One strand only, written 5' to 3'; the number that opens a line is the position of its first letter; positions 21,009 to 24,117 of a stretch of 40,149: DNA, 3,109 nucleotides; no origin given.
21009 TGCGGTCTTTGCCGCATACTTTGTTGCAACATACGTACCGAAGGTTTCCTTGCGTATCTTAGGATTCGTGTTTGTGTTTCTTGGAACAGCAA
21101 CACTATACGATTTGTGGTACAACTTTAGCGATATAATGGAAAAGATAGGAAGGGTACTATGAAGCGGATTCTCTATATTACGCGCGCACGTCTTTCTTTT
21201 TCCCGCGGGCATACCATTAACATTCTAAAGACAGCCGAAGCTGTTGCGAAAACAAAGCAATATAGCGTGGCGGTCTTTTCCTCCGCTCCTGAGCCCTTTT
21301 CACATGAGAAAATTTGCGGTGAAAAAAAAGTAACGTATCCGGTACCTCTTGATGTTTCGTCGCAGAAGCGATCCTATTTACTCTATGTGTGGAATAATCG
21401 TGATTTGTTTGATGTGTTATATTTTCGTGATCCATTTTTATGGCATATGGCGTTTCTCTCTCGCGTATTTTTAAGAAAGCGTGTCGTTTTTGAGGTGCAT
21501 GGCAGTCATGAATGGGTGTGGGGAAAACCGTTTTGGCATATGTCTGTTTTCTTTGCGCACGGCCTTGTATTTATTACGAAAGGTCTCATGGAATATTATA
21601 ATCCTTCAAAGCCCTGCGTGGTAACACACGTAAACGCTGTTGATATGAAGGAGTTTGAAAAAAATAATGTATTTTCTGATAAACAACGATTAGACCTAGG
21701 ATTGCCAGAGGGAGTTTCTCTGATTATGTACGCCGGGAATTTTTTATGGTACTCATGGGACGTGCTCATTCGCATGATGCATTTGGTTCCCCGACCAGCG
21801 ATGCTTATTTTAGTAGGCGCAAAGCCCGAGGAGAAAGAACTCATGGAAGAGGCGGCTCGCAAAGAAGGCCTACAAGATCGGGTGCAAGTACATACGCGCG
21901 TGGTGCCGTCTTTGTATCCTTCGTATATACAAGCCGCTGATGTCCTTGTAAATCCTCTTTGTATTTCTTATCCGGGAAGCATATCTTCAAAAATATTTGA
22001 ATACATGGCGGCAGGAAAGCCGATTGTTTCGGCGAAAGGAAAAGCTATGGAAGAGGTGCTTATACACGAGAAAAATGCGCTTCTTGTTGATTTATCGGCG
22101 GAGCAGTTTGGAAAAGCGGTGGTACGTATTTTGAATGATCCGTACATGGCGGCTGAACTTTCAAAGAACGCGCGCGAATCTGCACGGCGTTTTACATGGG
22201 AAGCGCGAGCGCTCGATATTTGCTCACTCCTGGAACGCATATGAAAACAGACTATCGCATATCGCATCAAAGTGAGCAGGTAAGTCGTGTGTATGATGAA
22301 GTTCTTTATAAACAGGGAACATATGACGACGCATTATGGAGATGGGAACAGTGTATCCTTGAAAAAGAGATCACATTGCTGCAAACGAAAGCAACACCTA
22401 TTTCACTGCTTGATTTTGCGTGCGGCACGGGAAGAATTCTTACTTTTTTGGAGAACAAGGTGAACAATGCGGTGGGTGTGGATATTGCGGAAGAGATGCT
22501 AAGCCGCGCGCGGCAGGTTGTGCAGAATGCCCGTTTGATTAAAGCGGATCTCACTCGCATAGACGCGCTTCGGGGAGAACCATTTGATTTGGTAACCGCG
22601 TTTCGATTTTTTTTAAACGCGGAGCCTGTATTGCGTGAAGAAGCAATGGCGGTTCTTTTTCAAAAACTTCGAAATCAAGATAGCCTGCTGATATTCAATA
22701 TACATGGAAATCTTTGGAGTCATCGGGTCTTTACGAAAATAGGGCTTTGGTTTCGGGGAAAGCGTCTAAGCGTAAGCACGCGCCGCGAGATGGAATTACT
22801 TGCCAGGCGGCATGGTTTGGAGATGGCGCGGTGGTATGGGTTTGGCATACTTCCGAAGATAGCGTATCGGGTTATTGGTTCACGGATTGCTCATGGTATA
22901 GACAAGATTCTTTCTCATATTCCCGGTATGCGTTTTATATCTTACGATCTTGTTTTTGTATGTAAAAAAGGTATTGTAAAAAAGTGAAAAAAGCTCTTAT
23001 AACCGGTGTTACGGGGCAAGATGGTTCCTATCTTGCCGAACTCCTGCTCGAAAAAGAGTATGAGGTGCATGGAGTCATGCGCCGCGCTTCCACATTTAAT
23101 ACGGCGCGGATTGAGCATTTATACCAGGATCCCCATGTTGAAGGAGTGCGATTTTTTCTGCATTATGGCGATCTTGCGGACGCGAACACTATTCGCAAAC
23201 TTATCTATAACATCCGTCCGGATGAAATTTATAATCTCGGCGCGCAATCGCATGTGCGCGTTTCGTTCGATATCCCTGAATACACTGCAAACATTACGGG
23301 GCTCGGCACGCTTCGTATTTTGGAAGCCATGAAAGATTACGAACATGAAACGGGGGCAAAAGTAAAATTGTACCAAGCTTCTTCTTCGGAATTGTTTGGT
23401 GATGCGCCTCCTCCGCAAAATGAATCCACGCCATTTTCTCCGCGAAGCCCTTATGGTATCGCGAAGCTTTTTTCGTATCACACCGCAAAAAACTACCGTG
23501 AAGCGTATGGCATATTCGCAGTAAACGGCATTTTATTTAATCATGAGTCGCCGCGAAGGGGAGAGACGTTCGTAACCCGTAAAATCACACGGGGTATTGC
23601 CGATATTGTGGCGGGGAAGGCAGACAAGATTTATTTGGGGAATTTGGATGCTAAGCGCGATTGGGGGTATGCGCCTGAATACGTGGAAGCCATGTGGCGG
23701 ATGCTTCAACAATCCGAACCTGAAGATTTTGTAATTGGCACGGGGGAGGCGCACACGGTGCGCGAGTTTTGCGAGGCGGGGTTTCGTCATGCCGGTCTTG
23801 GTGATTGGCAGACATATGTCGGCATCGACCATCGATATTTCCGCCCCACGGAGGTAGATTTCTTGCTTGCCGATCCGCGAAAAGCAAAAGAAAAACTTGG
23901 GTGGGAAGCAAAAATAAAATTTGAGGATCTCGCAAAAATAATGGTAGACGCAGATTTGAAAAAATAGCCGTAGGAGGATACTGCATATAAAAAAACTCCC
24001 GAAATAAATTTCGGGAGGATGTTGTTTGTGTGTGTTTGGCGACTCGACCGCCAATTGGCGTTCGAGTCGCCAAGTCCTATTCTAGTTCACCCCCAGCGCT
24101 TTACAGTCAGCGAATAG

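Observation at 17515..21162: Dpm1-like GT2 plus two PMT/ArnT-like GT-C enzymes: a lipid-linked-monosaccharide glycosylation module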

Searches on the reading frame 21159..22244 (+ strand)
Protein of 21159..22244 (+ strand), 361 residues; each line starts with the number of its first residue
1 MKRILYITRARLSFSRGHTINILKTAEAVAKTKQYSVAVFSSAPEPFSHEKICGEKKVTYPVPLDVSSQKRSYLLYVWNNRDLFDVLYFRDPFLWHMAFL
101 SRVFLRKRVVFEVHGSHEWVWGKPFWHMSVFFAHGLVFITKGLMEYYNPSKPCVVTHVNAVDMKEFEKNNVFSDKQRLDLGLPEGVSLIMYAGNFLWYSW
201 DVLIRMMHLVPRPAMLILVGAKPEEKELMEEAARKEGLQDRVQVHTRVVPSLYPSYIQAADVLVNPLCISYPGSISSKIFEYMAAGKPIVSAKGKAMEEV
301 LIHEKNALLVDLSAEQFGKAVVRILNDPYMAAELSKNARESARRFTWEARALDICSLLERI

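Call 4: search_protein_families(library=pfam, proteins=[window:21159-22244:+], max_evalue=0.01)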
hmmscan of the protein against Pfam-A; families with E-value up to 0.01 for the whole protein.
window:21159-22244:+ (361 aa): 3 families
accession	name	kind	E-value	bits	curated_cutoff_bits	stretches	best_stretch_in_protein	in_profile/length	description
PF13692.12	Glyco_trans_1_4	-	3.6e-21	76.3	27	1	189-327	4-142/142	Glycosyl transferases group 1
PF00534.26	Glycos_transf_1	-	8.2e-19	68.2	26.4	1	174-340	3-171/172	Glycosyl transferases group 1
PF13524.12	Glyco_trans_1_2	-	1.1e-11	45.3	25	1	241-355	28-143/144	Glycosyl transferase-like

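Call 5: search_protein_families(library=ncbifam, proteins=[window:21159-22244:+], max_evalue=0.01)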
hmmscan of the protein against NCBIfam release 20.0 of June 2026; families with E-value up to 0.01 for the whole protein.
window:21159-22244:+ (361 aa): 17 families
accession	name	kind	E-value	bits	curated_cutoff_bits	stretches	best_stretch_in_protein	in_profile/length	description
TIGR03087.1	stp1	hypoth_equivalog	5.1e-14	52.3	316.65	1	195-359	242-395/397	TIGR03087 family PEP-CTERM/XrtA system glycosyltransferase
TIGR03449.1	mycothiol_MshA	equivalog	7.4e-14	51.5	462.5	1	141-356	177-398/406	D-inositol-3-phosphate glycosyltransferase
TIGR04063.1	stp3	hypoth_equivalog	4.4e-12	45.6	442.05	1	154-347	182-381/397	TIGR04063 family PEP-CTERM/XrtA system glycosyltransferase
TIGR03999.1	thiol_BshA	equivalog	4.9e-12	45.4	273.7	1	156-347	171-359/375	N-acetyl-alpha-D-glucosaminyl L-malate synthase BshA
NF047684.1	TeichurnBiosyTuaC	equivalog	2.5e-10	39.8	550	1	160-340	193-367/391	teichuronic acid biosynthesis protein TuaC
NF041876.1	EPS_EpsE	equivalog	2.2e-08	33.8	400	1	227-345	263-380/389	exopolysaccharide biosynthesis GT4 family glycosyltransferase EpsE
NF053787.1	GlcN_PG_synth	equivalog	3.5e-08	32.7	480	1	160-353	172-351/361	N-acetylglucosaminyl phosphatidylglycerol synthase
TIGR03088.1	stp2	hypoth_equivalog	1.2e-07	31.1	409.05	1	210-349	226-361/374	TIGR03088 family PEP-CTERM/XrtA system glycosyltransferase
TIGR02149.1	glgA_Coryne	subfamily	1.9e-07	30.6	302.4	1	144-352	160-381/391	glycogen synthase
NF041010.1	glycosy_Agl16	equivalog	4.8e-07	29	575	1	216-358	208-348/352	glycosylation protein Agl16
TIGR04047.1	MSMEG_0565_glyc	hypoth_equivalog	1.2e-06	27.9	259.85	1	237-352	253-365/373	MSMEG_0565 family glycosyltransferase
NF049988.1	MGlcDAGSynMgs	equivalog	8.1e-06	25.4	400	1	215-358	246-384/398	alpha-monoglucosyldiacylglycerol synthase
TIGR02472.1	sucr_P_syn_N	equivalog_domain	2.1e-05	23.6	576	1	247-350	328-430/439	sucrose-phosphate synthase, putative, glycosyltransferase domain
NF007640.0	PRK10307.1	subfamily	2.4e-05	23.4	276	1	154-345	196-390/411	WcaI family glycosyltransferase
NF038295.1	EPS_HpsP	equivalog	7.2e-05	21.9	550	1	215-357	240-383/388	hormogonium polysaccharide biosynthesis glycosyltransferase HpsP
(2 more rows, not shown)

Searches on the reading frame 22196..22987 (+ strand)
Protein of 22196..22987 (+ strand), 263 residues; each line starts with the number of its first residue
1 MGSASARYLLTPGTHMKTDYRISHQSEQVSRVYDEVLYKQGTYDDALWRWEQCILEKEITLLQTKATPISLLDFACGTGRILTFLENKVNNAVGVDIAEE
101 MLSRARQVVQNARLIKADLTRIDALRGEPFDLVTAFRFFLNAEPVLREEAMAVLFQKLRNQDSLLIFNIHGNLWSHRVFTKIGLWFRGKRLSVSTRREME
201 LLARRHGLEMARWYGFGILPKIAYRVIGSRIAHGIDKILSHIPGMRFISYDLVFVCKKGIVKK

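Call 4: search_protein_families(library=pfam, proteins=[window:22196-22987:+], max_evalue=0.01)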
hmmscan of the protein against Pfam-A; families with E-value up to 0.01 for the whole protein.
window:22196-22987:+ (263 aa): 6 families
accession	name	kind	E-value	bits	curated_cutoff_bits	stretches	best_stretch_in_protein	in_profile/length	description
PF13649.12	Methyltransf_25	-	1.3e-12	48.7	27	1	72-155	2-90/97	Methyltransferase domain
PF08241.18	Methyltransf_11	-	2.7e-11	44.4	21.2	1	72-142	1-73/95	Methyltransferase domain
PF13489.12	Methyltransf_23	-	4.4e-10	40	27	1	48-210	2-161/164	Methyltransferase domain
PF13847.12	Methyltransf_31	-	5.4e-10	39.6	27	1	70-142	6-86/145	Methyltransferase domain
PF08242.18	Methyltransf_12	-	3.1e-09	37.9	30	1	72-144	1-79/98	Methyltransferase domain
PF01209.24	Ubie_methyltran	-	2.5e-05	24.2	20.1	1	25-119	5-102/233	ubiE/COQ5 methyltransferase family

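Call 5: search_protein_families(library=ncbifam, proteins=[window:22196-22987:+], max_evalue=0.01)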
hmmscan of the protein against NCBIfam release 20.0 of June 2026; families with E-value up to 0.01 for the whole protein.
window:22196-22987:+ (263 aa): 24 families
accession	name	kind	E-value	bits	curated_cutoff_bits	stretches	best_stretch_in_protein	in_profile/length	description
NF043040.1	corrin_prot_MT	hypoth_equivalog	6e-09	35.7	180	1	70-167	44-148/216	corrinoid protein-associated methyltransferase CpaM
NF001244.0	PRK00216.1-5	equivalog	9.6e-09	34.9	216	1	31-134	19-123/236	bifunctional demethylmenaquinone methyltransferase/2-methoxy-6-polyprenyl-1,4-benzoquinol methylase UbiE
TIGR02072.1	BioC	equivalog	4.5e-08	33.2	184.95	1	61-135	26-103/244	malonyl-ACP O-methyltransferase BioC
TIGR01934.1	MenG_MenH_UbiE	subfamily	7.1e-08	32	158.35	1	62-148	38-128/223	ubiquinone/menaquinone biosynthesis methyltransferase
NF041820.1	daptide_MTase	equivalog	1.1e-06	28.3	175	1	63-113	32-82/243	daptide-type RiPP biosynthesis methyltransferase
NF045667.1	MTase_DVU1556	equivalog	3.4e-06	26.7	155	1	69-133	24-88/213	DVU_1556 family methyltransferase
TIGR02021.1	BchM-ChlM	equivalog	1.8e-05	24.3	158.9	1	53-136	39-125/218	magnesium protoporphyrin IX methyltransferase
NF008264.0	PRK11036.1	equivalog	4.9e-05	22.9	366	1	51-183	26-166/261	tRNA uridine 5-oxyacetic acid(34) methyltransferase CmoM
NF002463.0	PRK01683.1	equivalog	0.00015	21.5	297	1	68-124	32-90/258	trans-aconitate 2-methyltransferase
NF004452.0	PRK05785.1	equivalog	0.00021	20.8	207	1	20-135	9-116/228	hypothetical protein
TIGR01983.1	UbiG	equivalog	0.00023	20.6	102.95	1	63-138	45-125/228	bifunctional 2-polyprenyl-6-hydroxyphenol methylase/3-demethylubiquinol 3-O-methyltransferase UbiG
NF008992.0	PRK12335.1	equivalog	0.00073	18.8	303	1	57-122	112-178/289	SAM-dependent methyltransferase TehB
NF001242.0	PRK00216.1-3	equivalog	0.001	18.6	351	1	59-116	61-122/258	bifunctional demethylmenaquinone methyltransferase/2-methoxy-6-polyprenyl-1,4-benzoquinol methylase UbiE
NF040539.1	AST_met_ArsM_2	exception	0.0014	18.5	240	1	22-109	11-101/262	putative arsinothricin biosynthesis methyltransferase ArsM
TIGR03534.1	RF_mod_PrmC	equivalog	0.0021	17.6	199.1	1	56-134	78-161/253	peptide chain release factor N(5)-glutamine methyltransferase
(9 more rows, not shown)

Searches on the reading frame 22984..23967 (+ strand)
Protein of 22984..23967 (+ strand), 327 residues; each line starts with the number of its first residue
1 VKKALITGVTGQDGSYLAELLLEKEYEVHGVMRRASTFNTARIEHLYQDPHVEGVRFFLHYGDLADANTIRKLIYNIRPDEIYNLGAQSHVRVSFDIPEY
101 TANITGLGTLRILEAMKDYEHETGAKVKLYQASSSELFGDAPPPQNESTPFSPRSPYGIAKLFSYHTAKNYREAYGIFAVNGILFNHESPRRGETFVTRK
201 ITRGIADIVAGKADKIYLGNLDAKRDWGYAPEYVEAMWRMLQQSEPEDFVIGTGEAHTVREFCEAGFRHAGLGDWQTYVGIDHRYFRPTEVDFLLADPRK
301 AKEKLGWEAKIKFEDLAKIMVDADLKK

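Call 4: search_protein_families(library=pfam, proteins=[window:22984-23967:+], max_evalue=0.01)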
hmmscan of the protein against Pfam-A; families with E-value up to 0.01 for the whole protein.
window:22984-23967:+ (327 aa): 4 families
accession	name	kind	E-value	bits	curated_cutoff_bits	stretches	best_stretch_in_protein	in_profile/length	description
PF16363.11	GDP_Man_Dehyd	-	1.4e-138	462.4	27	1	5-320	1-332/332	GDP-mannose 4,6 dehydratase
PF01370.27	Epimerase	-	3.2e-71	240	20.9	1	4-252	1-240/240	NAD dependent epimerase/dehydratase family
PF04321.23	RmlD_sub_bind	-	1e-07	31.8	27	1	3-180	2-148/287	RmlD substrate binding domain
PF02719.21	Polysacc_synt_2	-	0.0034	17.1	20.2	1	5-119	2-118/293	Polysaccharide biosynthesis protein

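Call 5: search_protein_families(library=ncbifam, proteins=[window:22984-23967:+], max_evalue=0.01)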
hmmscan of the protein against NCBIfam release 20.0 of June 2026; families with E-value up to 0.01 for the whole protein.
window:22984-23967:+ (327 aa): 15 families
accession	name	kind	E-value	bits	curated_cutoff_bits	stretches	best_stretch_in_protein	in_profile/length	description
TIGR01472.1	gmd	equivalog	3.3e-155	516.5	415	1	2-326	1-340/342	GDP-mannose 4,6-dehydratase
TIGR01181.1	dTDP_gluc_dehyt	equivalog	2.1e-28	99.4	365.1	1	4-319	2-306/321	dTDP-glucose 4,6-dehydratase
TIGR04180.1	EDH_00030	hypoth_equivalog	1.6e-22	80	475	1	5-311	2-296/297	NAD-dependent 4,6-dehydratase LegB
TIGR01179.1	galE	equivalog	3.4e-18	65.5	262.3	1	4-323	2-321/332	UDP-glucose 4-epimerase GalE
TIGR02622.1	CDP_4_6_dhtase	equivalog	5.4e-18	65.2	278.45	1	2-122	5-121/352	CDP-glucose 4,6-dehydratase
NF007582.0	PRK10217.1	equivalog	2.7e-17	62.9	698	1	1-252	1-252/355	dTDP-glucose 4,6-dehydratase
NF007490.0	PRK10084.1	subfamily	2.1e-15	56.6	649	1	4-245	3-251/361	dTDP-glucose 4,6-dehydratase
NF007956.0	PRK10675.1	subfamily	2.5e-07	30.2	394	1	4-169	3-161/338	UDP-glucose 4-epimerase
NF043036.1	ErythonDh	equivalog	3e-07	29.9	325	1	3-163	2-155/321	D-erythronate dehydrogenase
NF011728.1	PRK15181.1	equivalog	8.3e-06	25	760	1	2-234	16-242/348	Vi polysaccharide biosynthesis UDP-N-acetylglucosaminuronic acid C-4 epimerase TviC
TIGR01214.1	rmlD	equivalog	0.00036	19.7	224.05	1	4-183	2-150/285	dTDP-4-dehydrorhamnose reductase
NF041015.1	UDPsulfquin_syn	equivalog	0.0006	18.9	575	1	52-122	63-136/384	UDP-sulfoquinovose synthase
TIGR03466.1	HpnA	hypoth_equivalog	0.0032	16.4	367.65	1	3-160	2-141/327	hopanoid-associated sugar epimerase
NF007440.0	PRK09987.1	equivalog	0.0039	16.5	308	1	61-179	37-150/299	dTDP-4-dehydrorhamnose reductase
NF052578.1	StrlDmthSdmBMthl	equivalog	0.005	16.6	600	1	4-214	3-193/328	sterol demethylase protein SdmB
